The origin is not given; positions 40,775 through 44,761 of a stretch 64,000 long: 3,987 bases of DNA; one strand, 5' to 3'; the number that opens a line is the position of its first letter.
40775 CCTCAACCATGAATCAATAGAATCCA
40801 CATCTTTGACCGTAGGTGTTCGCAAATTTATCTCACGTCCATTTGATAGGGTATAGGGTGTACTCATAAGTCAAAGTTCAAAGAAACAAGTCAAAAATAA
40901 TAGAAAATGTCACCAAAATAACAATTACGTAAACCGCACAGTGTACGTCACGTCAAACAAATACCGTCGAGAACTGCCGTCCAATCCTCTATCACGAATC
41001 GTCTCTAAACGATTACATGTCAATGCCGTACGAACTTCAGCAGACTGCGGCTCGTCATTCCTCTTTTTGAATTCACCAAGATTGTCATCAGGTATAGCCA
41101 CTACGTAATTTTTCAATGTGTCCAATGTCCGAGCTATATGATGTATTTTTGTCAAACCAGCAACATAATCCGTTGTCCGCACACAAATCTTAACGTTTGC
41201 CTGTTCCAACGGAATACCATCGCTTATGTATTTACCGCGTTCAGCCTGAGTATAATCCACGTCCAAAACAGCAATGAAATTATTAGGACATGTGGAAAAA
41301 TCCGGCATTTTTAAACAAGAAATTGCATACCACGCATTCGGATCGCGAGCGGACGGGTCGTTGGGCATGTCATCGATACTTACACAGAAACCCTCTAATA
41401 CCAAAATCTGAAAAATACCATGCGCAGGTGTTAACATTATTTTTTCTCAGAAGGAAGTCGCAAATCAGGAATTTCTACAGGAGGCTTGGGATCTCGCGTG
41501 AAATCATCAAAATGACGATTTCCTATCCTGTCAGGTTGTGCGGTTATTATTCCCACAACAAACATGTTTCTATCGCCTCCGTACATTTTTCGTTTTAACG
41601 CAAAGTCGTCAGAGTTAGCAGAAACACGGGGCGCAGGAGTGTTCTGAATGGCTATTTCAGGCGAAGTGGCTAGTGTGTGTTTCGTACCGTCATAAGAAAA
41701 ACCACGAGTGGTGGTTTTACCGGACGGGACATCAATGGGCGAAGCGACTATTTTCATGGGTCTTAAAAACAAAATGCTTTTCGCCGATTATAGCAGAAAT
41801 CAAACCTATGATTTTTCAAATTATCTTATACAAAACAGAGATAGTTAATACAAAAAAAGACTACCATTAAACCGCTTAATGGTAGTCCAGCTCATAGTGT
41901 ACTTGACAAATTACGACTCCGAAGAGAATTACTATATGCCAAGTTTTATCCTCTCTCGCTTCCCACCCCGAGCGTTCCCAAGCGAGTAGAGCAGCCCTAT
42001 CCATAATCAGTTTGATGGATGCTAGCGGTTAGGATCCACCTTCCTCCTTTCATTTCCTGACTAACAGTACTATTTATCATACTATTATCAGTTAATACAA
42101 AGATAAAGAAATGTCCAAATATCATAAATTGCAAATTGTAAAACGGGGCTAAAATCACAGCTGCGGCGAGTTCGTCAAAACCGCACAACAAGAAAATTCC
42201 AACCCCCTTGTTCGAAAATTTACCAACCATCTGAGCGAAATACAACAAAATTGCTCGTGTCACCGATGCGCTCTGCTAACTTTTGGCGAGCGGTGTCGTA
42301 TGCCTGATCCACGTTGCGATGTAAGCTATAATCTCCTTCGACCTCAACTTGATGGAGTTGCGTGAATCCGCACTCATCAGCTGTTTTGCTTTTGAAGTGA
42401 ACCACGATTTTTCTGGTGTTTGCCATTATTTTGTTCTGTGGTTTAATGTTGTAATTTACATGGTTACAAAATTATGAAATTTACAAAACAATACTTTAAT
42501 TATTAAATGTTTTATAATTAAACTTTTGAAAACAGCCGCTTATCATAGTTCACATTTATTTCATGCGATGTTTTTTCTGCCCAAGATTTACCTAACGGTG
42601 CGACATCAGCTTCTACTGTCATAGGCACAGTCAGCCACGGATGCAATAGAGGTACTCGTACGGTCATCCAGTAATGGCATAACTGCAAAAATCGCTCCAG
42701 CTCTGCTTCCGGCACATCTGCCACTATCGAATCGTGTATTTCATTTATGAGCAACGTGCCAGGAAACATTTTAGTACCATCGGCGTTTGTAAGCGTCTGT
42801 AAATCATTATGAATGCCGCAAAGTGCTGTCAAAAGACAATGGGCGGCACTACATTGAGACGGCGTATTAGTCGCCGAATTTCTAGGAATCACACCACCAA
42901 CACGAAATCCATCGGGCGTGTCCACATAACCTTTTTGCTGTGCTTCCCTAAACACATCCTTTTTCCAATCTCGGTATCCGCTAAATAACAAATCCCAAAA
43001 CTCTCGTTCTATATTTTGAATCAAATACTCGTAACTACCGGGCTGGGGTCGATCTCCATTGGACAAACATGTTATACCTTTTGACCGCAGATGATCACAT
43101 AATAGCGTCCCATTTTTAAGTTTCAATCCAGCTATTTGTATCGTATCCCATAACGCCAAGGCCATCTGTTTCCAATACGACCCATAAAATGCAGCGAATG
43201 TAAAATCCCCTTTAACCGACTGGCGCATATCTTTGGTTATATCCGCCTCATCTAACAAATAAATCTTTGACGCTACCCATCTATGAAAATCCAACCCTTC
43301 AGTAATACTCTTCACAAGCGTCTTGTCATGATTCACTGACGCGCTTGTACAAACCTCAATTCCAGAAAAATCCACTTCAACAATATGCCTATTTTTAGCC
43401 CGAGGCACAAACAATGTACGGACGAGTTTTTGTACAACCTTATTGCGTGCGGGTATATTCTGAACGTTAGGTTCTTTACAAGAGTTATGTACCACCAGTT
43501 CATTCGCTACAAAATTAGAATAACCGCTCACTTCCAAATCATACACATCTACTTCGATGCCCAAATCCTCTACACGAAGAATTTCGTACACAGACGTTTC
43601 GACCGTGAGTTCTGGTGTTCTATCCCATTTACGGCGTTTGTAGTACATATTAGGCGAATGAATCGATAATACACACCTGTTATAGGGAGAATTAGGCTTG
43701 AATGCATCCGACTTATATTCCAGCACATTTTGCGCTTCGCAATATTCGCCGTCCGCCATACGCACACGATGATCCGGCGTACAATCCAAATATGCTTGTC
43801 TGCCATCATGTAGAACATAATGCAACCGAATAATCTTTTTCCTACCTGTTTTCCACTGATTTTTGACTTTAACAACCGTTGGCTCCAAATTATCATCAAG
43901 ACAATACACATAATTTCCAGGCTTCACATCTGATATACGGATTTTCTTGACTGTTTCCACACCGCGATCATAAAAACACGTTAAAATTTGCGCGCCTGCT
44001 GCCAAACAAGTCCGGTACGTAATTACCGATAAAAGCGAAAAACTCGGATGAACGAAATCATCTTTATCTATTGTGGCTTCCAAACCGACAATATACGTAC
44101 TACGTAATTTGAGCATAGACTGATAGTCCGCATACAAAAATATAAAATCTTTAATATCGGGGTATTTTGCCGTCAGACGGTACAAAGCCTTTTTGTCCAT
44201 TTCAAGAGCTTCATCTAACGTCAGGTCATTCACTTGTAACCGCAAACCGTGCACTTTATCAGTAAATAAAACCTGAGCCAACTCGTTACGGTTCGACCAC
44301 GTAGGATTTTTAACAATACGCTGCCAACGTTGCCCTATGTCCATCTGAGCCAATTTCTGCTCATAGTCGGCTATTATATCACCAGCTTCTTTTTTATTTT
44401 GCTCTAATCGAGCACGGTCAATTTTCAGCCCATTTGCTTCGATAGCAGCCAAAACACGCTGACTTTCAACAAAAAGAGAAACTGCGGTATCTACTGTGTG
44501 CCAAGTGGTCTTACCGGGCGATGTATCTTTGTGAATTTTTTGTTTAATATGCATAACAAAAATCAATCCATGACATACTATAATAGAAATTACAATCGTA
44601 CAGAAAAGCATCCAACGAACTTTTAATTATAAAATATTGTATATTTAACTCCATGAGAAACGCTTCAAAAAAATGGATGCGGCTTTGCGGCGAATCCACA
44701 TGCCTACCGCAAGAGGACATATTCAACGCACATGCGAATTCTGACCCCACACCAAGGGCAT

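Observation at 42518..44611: Family-A DNA polymerase reduced to the polymerase domain and split by a 175-aa mini-intein before the PNxQNIP motif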

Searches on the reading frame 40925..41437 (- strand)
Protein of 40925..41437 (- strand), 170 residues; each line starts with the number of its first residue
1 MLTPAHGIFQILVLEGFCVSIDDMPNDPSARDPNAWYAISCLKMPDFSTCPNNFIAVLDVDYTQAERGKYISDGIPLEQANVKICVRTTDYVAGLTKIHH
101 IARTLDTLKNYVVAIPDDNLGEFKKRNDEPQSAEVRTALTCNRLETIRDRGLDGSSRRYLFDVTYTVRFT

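Call 10: search_protein_families(library=phrogs, proteins=[window:40925-41437:-], max_evalue=0.001)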
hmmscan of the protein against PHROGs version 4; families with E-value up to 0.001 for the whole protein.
window:40925-41437:- (170 aa): 0 families

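Call 78: search_protein_families(library=pfam, proteins=[window:40925-41437:-], max_evalue=0.1)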
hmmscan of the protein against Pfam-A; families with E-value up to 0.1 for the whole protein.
window:40925-41437:- (170 aa): 1 family
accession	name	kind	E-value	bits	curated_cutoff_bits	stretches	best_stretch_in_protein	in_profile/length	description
PF12691.13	Phage_tail_terminator_6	-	0.073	13.7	23.8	0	43-112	18-79/118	Bacteriophage tail terminator protein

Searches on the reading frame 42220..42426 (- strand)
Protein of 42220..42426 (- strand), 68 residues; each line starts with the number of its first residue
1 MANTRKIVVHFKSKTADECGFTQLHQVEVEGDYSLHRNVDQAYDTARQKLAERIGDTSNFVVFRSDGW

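Call 10: search_protein_families(library=phrogs, proteins=[window:42220-42426:-], max_evalue=0.001)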
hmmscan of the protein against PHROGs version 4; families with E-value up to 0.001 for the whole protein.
window:42220-42426:- (68 aa): 0 families

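Call 78: search_protein_families(library=pfam, proteins=[window:42220-42426:-], max_evalue=0.1)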
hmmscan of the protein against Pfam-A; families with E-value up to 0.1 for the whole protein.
window:42220-42426:- (68 aa): 2 families
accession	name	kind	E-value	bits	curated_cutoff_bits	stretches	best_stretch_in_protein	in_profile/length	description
PF11494.13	Ta0938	-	0.053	14.4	27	1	14-64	40-90/92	Ta0938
PF24356.1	WH_PARP12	-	0.074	13.4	27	0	34-65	24-55/70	PARP12 winged helix domain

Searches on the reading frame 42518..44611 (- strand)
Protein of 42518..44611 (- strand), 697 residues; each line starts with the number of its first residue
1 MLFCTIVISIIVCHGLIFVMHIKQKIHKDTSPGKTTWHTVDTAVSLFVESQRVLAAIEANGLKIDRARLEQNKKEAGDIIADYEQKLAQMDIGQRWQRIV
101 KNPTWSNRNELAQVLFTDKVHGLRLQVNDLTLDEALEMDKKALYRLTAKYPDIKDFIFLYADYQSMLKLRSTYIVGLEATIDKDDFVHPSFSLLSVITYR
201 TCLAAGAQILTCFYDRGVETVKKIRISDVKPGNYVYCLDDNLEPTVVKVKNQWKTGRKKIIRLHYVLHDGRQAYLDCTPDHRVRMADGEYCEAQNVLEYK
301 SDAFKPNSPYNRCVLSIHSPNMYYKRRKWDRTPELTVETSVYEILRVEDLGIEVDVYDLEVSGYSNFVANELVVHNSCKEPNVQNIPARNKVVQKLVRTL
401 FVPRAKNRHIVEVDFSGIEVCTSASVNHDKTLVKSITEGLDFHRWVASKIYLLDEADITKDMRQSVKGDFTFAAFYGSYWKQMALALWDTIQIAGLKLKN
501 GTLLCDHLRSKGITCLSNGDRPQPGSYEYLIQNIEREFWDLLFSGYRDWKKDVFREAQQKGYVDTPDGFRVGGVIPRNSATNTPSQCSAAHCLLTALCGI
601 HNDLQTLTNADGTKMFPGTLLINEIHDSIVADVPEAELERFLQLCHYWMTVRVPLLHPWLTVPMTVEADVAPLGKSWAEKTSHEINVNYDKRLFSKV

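Call 3: search_protein_families(library=pfam, proteins=[window:42518-44611:-], max_evalue=1)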
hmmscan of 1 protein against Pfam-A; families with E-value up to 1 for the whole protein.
window:42518-44611:- (697 aa): 4 families
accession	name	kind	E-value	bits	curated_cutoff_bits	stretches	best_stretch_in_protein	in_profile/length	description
PF00476.26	DNA_pol_A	-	1.5e-37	129.9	34.3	3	377-485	122-228/381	DNA polymerase family A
PF14890.11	Intein_splicing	-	6.2e-09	36.3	35.8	1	225-376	11-155/155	Intein splicing domain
PF01079.26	Hint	-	0.046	13.7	29.7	1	207-296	8-99/213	Hint module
PF14213.11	DUF4325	-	0.058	13.6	23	1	397-424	5-32/64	STAS-like domain of unknown function (DUF4325)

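Call 4: search_protein_families(library=phrogs, proteins=[window:42518-44611:-], max_evalue=0.01)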
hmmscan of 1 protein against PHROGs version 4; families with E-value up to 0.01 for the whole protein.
window:42518-44611:- (697 aa): 4 families
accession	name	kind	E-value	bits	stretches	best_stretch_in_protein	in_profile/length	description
phrog_17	-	DNA, RNA and nucleotide metabolism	1.6e-49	169.9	2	377-681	976-1234/1445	DNA polymerase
phrog_2573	-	DNA, RNA and nucleotide metabolism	7.8e-19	69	2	396-484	4-106/336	DNA polymerase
phrog_5995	-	DNA, RNA and nucleotide metabolism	1.2e-08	35.8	1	543-682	35-180/236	DNA polymerase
phrog_10285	-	DNA, RNA and nucleotide metabolism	3.4e-06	27.4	1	379-467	28-116/321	DNA polymerase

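Call 5: search_solved_structures(query=window:42518-44611:-, max_evalue=0.01, show_alignments=2)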
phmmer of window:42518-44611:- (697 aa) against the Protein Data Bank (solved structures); distinct sequences matched with E-value up to 0.01: 71 (the best 60 are shown).
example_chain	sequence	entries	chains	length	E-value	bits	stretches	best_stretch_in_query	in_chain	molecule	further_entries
6p5c_A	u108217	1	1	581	3.2e-18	68.6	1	377-478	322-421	DNA polymerase I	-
2bdp_A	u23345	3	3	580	3.6e-18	68.4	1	377-477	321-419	PROTEIN (DNA POLYMERASE I)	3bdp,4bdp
4dsj_A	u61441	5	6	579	3.7e-18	68.4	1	377-477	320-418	DNA polymerase | DNA polymerase I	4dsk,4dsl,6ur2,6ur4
2hhq_A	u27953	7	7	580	3.7e-18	68.4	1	377-477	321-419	DNA polymerase I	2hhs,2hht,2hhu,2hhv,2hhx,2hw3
1l3s_A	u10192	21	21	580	3.7e-18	68.4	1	377-477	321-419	DNA Polymerase I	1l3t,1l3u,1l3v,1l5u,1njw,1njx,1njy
4o0i_A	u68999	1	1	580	3.7e-18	68.4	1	377-477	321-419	DNA polymerase I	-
1u45_A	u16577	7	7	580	3.7e-18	68.4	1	377-477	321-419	DNA polymerase I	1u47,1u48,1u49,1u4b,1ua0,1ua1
1lv5_A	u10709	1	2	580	3.7e-18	68.4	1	377-477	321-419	DNA POLYMERASE I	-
4dsi_A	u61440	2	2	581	3.7e-18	68.4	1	377-477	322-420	DNA polymerase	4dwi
3tan_A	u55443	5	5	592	4.1e-18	68.3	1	377-477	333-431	DNA polymerase I | DNA polymerase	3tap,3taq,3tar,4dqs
3eyz_A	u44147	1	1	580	7.3e-18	67.4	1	377-477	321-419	DNA polymerase I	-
8sco_A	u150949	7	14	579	1e-17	67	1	377-477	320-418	DNA polymerase I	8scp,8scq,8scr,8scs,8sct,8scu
9yd2_A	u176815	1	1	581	1e-17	66.9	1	377-477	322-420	DNA polymerase I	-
3hpo_A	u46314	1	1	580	1e-17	66.9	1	377-468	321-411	DNA polymerase I, large fragment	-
4dqi_A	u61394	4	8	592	1.1e-17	66.8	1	377-477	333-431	DNA polymerase I | DNA polymerase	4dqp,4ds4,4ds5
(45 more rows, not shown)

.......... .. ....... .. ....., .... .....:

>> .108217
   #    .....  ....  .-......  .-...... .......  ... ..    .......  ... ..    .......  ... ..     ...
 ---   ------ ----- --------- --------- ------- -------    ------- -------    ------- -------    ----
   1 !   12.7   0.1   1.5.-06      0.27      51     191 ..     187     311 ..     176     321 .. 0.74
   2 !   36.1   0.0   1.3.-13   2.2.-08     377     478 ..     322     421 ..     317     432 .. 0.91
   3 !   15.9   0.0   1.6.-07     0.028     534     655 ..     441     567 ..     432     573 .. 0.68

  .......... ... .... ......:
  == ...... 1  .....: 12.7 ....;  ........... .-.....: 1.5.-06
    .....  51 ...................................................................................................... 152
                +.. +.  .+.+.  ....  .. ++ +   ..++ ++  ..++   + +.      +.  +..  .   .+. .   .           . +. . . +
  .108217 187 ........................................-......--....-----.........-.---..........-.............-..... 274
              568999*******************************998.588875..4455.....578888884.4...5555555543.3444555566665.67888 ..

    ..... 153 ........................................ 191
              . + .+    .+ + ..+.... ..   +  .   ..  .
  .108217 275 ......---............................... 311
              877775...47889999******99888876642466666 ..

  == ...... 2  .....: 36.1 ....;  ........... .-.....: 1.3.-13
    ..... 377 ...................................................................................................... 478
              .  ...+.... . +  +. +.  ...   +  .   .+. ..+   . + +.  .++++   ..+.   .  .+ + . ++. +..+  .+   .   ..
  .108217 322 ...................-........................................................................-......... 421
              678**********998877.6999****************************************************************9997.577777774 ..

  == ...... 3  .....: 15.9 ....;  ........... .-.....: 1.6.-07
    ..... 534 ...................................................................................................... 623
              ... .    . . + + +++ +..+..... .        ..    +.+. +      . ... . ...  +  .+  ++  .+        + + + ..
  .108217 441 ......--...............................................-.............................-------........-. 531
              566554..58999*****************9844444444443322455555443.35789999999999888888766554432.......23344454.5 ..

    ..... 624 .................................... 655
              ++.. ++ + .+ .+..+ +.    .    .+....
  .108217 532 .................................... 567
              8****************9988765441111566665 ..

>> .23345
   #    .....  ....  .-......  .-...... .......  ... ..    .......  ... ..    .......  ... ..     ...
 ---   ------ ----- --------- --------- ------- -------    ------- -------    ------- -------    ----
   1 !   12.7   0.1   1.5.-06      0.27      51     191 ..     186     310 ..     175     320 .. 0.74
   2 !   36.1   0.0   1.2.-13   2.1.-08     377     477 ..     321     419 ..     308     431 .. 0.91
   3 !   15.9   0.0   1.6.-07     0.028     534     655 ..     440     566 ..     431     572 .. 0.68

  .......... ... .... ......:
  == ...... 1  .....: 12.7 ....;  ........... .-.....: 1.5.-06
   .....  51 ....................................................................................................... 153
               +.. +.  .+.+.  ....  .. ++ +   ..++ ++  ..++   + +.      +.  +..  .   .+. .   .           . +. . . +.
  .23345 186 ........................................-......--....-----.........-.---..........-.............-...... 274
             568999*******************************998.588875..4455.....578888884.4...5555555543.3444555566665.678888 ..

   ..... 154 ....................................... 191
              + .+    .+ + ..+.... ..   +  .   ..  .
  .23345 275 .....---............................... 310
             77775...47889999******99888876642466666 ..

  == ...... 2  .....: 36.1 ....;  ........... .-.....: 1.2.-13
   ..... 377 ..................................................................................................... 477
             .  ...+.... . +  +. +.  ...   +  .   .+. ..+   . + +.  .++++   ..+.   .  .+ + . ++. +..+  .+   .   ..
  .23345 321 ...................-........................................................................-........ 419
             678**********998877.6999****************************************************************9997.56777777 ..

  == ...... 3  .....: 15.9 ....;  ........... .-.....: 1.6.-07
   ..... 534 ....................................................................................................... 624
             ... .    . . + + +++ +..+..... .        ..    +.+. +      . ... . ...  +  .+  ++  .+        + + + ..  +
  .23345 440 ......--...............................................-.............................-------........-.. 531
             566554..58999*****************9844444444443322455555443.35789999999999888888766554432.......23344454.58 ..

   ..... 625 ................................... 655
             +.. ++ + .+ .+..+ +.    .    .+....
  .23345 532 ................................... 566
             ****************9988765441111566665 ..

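Call 58: predict_structure(alignment_id=A2)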
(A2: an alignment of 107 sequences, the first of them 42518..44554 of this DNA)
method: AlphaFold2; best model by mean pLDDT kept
length: 678 residues; sequences in the alignment: 107
mean_pLDDT: 83.6   pTM: 0.73
mean pLDDT of the five models: 83.6, 82.2, 82.0, 79.9, 75.1
residues with pLDDT >= 90: 341; 70-90: 235; 50-70: 44; < 50: 58
segments of 3 or more residues with pLDDT < 50: 1-11, 13-17, 176-182, 298-320, 347-356
pLDDT, mean of each block of 10 residues (from residue 1): 42 50 78 93 97 97 97 96 92 88 80 74 85 93 93 92 96 55 69 76 84 76 65 82 79 79 71 82 74 57 34 34 79 84 55 49 81 88 98 96 95 96 97 98 95 92 92 90 95 86 90 97 96 91 80 77 89 94 96 96 92 98 98 93 96 97 97 81
secondary structure, 60 per line:
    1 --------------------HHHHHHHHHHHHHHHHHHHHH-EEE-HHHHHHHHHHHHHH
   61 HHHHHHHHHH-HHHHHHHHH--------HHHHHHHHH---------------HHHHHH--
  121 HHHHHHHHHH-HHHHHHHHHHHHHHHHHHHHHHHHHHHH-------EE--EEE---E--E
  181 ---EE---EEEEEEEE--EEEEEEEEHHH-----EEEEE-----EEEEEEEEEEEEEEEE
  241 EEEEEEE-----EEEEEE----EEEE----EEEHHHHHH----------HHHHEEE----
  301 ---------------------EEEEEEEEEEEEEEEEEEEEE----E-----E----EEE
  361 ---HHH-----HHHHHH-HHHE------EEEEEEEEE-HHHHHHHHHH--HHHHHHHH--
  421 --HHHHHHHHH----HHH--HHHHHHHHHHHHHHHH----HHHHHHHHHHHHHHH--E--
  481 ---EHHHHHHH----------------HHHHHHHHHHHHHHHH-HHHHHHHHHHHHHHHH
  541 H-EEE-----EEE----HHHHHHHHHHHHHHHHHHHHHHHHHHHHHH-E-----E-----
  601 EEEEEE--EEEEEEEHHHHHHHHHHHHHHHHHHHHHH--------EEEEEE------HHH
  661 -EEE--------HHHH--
elements in order (helices of 4 or more, strands of 3 or more residues): H21-41 E43-45 H47-70 H72-80 H89-97 H113-118 H121-130 H132-159 E171-173 E189-196 E199-206 E215-219 E225-247 E253-258 E263-266 E271-273 H274-279 H290-293 E294-296 E322-342 E358-360 H372-377 E389-397 H399-408 H411-418 H423-431 H441-456 H461-475 H485-491 H508-523 H525-541 E543-545 E551-553 H558-587 E601-606 E609-615 H616-637 E646-651 E662-664 H673-676

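Call 61: fold_search(model_id=the predicted structure, library=pdb)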
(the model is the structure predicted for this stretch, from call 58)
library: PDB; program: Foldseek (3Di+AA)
matches with E <= 10: 511; with E <= 0.001: 202
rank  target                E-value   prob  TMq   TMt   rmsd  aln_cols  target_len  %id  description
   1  6dsu_A                5.9e-18  1.00  0.52  0.60   6.0       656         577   18  Bst DNA polymerase I pre-insertion complex structure (released 2018-10-31)
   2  6dsx_A                1.0e-17  1.00  0.52  0.60   6.0       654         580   18  Bst DNA polymerase I post-chemistry (n+1 with dATP soak) structure (released 2018-10-31)
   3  2hhq_A                1.1e-17  1.00  0.51  0.60   6.1       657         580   18  O6-methyl-guanine:T pair in the polymerase-10 basepair position (released 2006-12-12)
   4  2xy6_A                1.2e-17  1.00  0.51  0.59   6.6       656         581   18  Crystal structure of a salicylic aldehyde basepair in complex with fragment DNA polymerase I from Bacillus stearotherm (released 2011-07-27)
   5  3ht3_A                1.6e-17  1.00  0.53  0.61   5.7       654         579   17  Crystal structure of fragment DNA polymerase I from Bacillus stearothermophilus V713P mutant bound to G:dCTP (released 2010-07-14)
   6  6p5c_A                1.6e-17  1.00  0.51  0.59   5.0       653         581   18  Bacillus Fragment DNA polymerase mutant I716M (released 2020-03-25)
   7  2xo7_A                1.8e-17  1.00  0.52  0.60   4.9       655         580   18  Crystal structure of a dA:O-allylhydroxylamine-dC basepair in complex with fragment DNA polymerase I from Bacillus ste (released 2010-09-15)
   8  4b9s_A                1.8e-17  1.00  0.51  0.59   5.3       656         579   18  Structure of the high fidelity DNA polymerase I with an oxidative formamidopyrimidine-dG DNA lesion outside of the pre (released 2013-04-17)
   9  3hpo_A                2.0e-17  1.00  0.52  0.60   4.8       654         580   18  Crystal structure of fragment DNA polymerase I from Bacillus stearothermophilus Y714S mutant bound to G:T mismatch (released 2010-06-23)
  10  1xwl                  2.1e-17  1.00  0.52  0.60   5.9       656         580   18  BACILLUS STEAROTHERMOPHILUS (NEWLY IDENTIFIED STRAIN AS YET UNNAMED) DNA POLYMERASE FRAGMENT (released 1999-01-13)
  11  4f2r_D                2.3e-17  1.00  0.52  0.60   4.4       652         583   17  DNA Polymerase I Large Fragment complex 3 (released 2013-07-24)
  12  2hhx_A                2.3e-17  1.00  0.51  0.60   6.3       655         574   17  O6-methyl-guanine in the polymerase template preinsertion site (released 2006-12-12)
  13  2xy5_A                2.4e-17  1.00  0.51  0.59   5.4       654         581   17  Crystal structure of an artificial salen-copper basepair in complex with fragment DNA polymerase I from Bacillus stear (released 2011-07-27)
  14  6mu5_A                2.6e-17  1.00  0.51  0.59   6.2       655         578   18  Bst DNA polymerase I TNA/DNA binary complex (released 2019-06-05)
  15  3eyz_A                3.1e-17  1.00  0.52  0.60   6.1       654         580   18  Cocrystal structure of Bacillus fragment DNA polymerase I with duplex DNA (open form) (released 2009-11-10)
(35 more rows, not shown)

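Call 90: find_related_loci(query=window:42518-44554:-, collection=viral_contigs, flank=10000)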
Query window:42518-44554:- (678 aa) in viral_contigs; peptide patterns used: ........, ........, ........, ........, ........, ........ (x = any residue, [..] = any of these).
11 stretches matched a pattern, but none encodes a relative of the query by tblastn (E <= 1e-3).
